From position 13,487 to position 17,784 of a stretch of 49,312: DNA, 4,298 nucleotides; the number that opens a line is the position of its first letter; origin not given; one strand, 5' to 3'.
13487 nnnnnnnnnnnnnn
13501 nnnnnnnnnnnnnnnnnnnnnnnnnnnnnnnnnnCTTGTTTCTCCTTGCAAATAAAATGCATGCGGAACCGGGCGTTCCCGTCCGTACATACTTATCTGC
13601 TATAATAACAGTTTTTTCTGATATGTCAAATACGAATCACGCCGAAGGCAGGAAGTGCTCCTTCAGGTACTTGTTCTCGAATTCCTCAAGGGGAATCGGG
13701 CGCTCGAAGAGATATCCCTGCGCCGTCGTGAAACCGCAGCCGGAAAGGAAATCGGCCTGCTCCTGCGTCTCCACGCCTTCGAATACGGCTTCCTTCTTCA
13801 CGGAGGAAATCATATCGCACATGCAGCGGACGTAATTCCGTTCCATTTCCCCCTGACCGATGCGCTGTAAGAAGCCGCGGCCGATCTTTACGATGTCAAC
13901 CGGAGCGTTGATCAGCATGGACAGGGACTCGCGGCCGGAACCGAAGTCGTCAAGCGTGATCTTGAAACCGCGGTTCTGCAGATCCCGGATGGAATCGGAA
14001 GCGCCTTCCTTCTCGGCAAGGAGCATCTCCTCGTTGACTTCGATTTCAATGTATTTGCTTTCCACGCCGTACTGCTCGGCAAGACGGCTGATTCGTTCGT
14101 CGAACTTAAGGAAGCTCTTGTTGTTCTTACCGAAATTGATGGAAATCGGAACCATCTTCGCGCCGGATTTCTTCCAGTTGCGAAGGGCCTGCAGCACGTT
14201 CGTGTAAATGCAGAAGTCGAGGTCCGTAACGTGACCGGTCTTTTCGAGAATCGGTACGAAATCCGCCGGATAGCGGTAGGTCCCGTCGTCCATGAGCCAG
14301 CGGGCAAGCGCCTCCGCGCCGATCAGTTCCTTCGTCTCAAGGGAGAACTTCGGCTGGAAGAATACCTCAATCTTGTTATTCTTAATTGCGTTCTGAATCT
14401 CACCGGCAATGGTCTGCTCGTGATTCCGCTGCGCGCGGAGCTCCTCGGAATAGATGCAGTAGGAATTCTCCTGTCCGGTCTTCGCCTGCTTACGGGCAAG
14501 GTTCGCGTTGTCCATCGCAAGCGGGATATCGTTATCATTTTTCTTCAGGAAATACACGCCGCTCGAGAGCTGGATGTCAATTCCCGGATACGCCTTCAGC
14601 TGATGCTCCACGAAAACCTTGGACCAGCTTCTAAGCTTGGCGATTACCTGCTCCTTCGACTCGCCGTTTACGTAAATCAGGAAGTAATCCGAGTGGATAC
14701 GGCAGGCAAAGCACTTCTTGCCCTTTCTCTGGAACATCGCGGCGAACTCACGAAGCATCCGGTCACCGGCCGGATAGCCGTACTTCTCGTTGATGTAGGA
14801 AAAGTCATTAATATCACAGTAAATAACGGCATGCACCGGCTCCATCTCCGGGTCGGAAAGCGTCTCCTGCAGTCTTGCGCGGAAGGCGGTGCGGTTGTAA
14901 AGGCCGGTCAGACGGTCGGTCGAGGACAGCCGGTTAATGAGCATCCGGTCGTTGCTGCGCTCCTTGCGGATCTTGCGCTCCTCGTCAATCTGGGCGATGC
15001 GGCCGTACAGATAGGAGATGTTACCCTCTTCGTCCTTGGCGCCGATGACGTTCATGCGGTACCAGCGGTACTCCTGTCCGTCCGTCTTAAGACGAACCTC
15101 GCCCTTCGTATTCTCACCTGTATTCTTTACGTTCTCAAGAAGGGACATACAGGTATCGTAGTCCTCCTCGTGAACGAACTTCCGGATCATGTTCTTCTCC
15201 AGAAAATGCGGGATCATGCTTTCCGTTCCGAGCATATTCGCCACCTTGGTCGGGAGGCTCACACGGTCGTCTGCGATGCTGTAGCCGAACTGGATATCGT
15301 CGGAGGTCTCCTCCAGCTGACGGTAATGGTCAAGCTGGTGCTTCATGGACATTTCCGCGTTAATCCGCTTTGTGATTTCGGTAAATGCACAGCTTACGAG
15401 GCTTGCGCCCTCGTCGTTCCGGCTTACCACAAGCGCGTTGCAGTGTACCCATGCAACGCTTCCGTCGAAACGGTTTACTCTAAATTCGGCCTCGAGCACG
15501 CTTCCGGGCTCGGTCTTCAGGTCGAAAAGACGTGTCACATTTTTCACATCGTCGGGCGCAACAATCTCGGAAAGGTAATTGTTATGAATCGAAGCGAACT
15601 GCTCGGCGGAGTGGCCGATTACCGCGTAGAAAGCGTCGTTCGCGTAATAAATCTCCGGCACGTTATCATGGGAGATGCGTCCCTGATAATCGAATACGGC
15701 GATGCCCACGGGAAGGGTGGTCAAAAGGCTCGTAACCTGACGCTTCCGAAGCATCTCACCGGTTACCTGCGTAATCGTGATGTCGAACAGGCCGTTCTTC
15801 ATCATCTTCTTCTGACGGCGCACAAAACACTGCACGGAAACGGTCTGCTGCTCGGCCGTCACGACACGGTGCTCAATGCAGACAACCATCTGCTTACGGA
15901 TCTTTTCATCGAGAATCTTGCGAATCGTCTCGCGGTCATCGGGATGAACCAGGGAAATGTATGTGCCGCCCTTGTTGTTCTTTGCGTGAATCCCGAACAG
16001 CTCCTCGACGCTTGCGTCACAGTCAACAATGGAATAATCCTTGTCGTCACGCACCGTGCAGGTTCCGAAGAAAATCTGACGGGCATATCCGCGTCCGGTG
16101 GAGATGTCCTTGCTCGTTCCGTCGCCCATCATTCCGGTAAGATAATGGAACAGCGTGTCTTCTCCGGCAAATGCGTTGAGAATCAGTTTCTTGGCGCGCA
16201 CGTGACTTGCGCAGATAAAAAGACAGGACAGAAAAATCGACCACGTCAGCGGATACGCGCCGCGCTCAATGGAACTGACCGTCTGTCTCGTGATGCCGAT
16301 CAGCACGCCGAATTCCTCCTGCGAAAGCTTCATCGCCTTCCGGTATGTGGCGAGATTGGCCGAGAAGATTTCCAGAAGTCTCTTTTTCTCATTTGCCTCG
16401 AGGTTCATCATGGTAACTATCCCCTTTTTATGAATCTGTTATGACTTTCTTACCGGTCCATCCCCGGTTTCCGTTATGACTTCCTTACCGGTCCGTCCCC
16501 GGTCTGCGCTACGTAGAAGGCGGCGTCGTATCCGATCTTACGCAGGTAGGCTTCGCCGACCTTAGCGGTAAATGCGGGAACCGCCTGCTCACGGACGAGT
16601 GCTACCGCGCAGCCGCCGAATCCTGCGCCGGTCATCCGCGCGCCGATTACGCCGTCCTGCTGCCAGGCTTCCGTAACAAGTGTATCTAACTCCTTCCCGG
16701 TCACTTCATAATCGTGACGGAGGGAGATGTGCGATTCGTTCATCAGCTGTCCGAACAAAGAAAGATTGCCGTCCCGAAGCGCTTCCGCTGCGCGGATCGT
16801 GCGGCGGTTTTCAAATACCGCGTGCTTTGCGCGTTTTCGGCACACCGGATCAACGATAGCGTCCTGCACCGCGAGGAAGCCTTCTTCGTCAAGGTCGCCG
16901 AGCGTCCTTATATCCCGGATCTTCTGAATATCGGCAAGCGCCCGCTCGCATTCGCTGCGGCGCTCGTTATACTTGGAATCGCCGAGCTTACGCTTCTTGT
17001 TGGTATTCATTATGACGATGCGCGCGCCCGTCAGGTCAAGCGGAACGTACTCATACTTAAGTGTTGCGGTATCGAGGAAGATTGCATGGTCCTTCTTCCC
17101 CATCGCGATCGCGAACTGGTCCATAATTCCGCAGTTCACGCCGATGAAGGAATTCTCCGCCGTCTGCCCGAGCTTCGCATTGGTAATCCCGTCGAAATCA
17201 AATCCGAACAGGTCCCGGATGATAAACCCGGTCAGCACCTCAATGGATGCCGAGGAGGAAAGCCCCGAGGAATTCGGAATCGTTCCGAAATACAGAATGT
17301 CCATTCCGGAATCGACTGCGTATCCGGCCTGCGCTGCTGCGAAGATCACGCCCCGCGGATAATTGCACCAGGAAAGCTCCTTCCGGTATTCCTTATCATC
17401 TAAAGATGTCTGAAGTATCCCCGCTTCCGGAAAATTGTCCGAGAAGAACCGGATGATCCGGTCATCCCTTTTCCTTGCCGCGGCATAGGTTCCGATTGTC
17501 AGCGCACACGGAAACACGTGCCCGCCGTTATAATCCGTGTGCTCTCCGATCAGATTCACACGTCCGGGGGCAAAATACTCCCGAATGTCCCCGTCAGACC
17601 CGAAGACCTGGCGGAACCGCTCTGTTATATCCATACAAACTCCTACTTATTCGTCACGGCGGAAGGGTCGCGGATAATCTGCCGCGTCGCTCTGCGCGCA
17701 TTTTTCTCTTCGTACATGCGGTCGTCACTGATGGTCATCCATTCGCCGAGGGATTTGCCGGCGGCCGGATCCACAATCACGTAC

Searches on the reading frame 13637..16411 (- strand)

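Call 36: search_protein_families(library=pfam, proteins=[window:13637-16411:-], max_evalue=0.01)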
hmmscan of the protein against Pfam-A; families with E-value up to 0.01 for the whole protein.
window:13637-16411:- (924 aa): 10 families
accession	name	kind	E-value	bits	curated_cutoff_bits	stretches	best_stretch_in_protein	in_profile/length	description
PF00563.25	EAL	-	1.6e-52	178.7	31.3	1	671-905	3-236/236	EAL domain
PF08447.18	PAS_3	-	8.2e-30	103.4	25.6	3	256-336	3-81/89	PAS fold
PF00990.26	GGDEF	-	3.4e-21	76.1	23.8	1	497-649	2-160/161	Diguanylate cyclase, GGDEF domain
PF13426.13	PAS_9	-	1e-14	55.1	27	1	253-348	12-103/103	PAS domain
PF00989.32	PAS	-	7.1e-12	45.8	22.6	0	123-179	18-74/113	PAS fold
PF14598.12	PAS_11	-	9e-10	38.9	25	1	119-204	5-90/109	PAS domain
PF01381.28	HTH_3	-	7.9e-08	32.7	23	1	20-52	1-33/55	Helix-turn-helix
PF08448.16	PAS_4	-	5.2e-07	30.3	23.1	0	412-479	43-109/110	PAS fold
PF13560.12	HTH_31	-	4.2e-06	27.4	27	1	16-62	2-49/64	Helix-turn-helix domain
PF13188.13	PAS_8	-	3.8e-05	23.9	21.8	0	227-273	4-44/65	PAS domain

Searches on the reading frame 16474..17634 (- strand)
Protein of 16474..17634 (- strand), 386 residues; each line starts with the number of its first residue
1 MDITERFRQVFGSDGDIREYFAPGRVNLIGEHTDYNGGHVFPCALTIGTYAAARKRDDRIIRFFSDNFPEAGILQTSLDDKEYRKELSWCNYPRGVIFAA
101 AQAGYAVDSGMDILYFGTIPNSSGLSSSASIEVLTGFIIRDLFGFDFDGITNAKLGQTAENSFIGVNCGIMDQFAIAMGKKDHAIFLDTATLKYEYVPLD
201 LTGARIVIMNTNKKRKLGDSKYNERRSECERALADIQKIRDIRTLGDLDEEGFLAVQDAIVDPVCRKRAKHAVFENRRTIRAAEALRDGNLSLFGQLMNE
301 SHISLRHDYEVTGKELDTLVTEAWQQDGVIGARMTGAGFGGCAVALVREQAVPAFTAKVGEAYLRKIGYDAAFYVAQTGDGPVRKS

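Call 36: search_protein_families(library=pfam, proteins=[window:16474-17634:-], max_evalue=0.01)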
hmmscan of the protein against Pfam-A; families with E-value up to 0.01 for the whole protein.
window:16474-17634:- (386 aa): 3 families
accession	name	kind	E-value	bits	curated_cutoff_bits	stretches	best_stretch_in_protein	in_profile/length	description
PF10509.15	GalKase_gal_bdg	-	8.8e-23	80.1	23.1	1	5-55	1-49/49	Galactokinase galactose-binding signature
PF00288.32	GHMP_kinases_N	-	1.7e-15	57.4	22.3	1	98-180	8-87/87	GHMP kinases N terminal domain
PF08544.19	GHMP_kinases_C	-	3.4e-14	53.4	21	1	282-363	1-83/85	GHMP kinases C terminal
